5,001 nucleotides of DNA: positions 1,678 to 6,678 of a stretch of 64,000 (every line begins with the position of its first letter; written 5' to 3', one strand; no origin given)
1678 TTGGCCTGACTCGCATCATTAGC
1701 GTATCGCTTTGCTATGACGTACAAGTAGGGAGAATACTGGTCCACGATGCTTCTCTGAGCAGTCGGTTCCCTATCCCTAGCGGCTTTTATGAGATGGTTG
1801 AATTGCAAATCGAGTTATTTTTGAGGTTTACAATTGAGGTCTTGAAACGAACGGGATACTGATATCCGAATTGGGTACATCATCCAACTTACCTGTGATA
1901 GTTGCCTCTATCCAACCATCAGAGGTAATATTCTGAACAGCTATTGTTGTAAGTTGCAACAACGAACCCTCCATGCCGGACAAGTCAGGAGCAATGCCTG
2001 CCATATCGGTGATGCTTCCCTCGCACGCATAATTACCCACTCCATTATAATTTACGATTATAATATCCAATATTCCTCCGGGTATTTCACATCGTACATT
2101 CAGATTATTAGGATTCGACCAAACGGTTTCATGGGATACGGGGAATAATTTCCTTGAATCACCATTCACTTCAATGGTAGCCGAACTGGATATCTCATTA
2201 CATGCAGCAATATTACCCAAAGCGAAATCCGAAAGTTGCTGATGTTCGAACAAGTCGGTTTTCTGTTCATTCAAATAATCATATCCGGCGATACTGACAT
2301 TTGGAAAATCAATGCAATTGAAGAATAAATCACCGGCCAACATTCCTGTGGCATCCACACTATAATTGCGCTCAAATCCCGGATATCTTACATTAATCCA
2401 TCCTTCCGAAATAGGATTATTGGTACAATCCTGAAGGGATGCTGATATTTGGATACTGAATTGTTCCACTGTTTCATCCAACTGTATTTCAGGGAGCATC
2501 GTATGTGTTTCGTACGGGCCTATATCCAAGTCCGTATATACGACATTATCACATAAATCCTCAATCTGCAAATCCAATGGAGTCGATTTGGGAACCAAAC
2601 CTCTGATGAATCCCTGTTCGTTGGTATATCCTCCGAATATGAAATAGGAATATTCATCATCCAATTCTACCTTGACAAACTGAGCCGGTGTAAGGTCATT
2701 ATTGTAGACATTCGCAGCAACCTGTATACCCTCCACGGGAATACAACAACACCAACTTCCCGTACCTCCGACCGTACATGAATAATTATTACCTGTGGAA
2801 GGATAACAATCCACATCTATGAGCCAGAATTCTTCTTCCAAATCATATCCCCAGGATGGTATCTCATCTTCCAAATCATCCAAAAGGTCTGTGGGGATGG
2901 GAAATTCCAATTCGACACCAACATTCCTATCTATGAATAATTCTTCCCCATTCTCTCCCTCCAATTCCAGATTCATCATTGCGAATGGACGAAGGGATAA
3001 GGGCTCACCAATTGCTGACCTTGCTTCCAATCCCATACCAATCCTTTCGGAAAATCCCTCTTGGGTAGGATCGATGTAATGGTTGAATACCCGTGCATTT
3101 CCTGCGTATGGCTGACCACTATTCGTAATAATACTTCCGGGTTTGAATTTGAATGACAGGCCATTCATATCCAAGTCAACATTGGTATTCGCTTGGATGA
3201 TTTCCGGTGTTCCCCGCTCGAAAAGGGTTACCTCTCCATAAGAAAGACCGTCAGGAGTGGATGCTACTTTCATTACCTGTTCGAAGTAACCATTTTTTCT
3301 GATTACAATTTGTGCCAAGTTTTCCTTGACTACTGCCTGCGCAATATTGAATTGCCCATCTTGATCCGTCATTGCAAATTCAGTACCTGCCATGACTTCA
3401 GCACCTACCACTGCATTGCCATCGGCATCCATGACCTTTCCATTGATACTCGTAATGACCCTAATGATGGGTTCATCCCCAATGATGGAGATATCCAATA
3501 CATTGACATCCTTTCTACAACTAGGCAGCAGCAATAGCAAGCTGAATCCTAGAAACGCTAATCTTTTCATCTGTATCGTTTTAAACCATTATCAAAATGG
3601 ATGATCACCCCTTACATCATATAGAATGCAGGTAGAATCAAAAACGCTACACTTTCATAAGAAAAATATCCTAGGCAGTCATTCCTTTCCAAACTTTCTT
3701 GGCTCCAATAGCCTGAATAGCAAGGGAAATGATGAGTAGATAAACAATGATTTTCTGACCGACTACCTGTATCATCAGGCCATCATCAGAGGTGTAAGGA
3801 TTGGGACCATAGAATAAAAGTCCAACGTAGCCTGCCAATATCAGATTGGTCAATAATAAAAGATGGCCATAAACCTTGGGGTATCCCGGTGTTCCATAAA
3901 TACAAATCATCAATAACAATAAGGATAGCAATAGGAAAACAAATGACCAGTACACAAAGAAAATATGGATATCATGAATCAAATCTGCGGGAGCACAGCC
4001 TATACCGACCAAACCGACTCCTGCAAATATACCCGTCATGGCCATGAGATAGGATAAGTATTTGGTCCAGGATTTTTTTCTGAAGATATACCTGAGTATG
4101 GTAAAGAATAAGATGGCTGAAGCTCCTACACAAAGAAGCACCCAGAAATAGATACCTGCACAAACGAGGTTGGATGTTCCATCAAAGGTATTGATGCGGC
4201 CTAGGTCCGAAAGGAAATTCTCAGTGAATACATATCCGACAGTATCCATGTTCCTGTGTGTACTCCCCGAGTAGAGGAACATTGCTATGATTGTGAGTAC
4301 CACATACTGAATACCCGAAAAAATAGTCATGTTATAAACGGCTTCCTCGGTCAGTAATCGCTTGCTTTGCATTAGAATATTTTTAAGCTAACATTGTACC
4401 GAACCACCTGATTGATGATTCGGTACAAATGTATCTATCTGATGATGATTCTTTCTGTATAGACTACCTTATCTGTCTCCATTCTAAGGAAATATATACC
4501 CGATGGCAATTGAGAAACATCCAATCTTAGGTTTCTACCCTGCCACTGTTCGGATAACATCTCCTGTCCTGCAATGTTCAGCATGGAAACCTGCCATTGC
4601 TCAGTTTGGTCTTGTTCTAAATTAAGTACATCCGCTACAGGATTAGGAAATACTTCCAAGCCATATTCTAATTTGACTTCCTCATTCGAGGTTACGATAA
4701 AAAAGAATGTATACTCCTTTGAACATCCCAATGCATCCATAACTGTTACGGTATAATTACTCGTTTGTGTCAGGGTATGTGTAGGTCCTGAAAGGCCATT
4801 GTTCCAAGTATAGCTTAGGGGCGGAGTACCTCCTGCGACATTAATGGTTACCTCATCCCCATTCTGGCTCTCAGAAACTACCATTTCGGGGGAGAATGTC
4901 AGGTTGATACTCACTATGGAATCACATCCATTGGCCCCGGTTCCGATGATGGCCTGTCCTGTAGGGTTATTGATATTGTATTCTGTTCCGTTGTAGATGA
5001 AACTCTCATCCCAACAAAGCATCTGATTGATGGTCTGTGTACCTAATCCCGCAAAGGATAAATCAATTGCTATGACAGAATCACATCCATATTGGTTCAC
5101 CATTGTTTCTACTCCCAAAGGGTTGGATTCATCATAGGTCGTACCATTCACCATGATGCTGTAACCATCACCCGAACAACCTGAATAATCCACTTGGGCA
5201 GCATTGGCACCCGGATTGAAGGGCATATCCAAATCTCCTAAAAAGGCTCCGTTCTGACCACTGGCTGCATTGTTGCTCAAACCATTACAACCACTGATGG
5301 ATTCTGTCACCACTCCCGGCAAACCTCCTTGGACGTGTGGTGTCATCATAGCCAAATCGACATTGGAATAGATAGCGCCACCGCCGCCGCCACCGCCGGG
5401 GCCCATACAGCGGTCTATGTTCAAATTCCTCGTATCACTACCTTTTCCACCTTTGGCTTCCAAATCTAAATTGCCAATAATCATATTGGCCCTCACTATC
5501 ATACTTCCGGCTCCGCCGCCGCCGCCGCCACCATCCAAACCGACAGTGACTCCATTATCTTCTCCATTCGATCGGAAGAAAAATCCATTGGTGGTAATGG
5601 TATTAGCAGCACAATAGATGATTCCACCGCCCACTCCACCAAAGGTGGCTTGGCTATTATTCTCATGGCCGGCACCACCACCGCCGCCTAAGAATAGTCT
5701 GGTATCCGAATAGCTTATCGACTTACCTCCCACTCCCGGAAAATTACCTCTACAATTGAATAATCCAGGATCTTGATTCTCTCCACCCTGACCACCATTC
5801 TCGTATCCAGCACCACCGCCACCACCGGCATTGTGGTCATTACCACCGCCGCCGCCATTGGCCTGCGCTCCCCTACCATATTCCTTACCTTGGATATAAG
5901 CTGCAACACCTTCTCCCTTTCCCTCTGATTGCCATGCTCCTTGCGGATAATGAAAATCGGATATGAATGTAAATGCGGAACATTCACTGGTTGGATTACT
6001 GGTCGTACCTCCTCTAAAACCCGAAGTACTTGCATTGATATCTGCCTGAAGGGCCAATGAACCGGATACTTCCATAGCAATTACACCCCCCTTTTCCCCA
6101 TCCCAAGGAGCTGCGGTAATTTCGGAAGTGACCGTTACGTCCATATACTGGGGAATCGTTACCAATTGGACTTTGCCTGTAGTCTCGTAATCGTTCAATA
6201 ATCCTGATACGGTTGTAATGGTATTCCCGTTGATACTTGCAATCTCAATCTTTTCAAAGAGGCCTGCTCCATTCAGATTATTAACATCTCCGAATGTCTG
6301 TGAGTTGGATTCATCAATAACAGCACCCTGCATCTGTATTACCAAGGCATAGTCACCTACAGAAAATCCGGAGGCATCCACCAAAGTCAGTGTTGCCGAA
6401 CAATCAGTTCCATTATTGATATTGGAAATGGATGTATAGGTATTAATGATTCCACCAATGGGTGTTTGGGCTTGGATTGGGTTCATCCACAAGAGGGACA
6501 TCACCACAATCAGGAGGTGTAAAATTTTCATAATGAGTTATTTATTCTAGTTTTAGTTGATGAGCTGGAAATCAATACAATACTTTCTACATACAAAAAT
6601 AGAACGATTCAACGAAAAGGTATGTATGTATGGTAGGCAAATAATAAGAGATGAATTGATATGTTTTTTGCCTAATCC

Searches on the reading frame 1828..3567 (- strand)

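Call 84: search_protein_families(library=pfam, proteins=[window:1828-3567:-], max_evalue=0.0001)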
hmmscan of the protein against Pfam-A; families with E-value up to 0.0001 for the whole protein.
window:1828-3567:- (579 aa): 1 family
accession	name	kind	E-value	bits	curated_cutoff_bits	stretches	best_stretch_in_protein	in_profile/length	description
PF13620.12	CarboxypepD_reg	-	1.3e-06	29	32.3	1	40-98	1-63/82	Carboxypeptidase regulatory-like domain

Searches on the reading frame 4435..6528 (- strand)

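Call 84: search_protein_families(library=pfam, proteins=[window:4435-6528:-], max_evalue=0.0001)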
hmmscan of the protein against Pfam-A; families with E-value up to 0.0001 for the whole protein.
window:4435-6528:- (697 aa): 2 families
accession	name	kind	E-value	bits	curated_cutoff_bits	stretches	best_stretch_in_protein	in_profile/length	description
PF18962.6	Por_Secre_tail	-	3.9e-15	56.3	27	1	626-696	1-75/75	Secretion system C-terminal sorting domain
PF13573.12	SprB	-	2.6e-05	24.2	28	0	559-578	16-35/37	SprB repeat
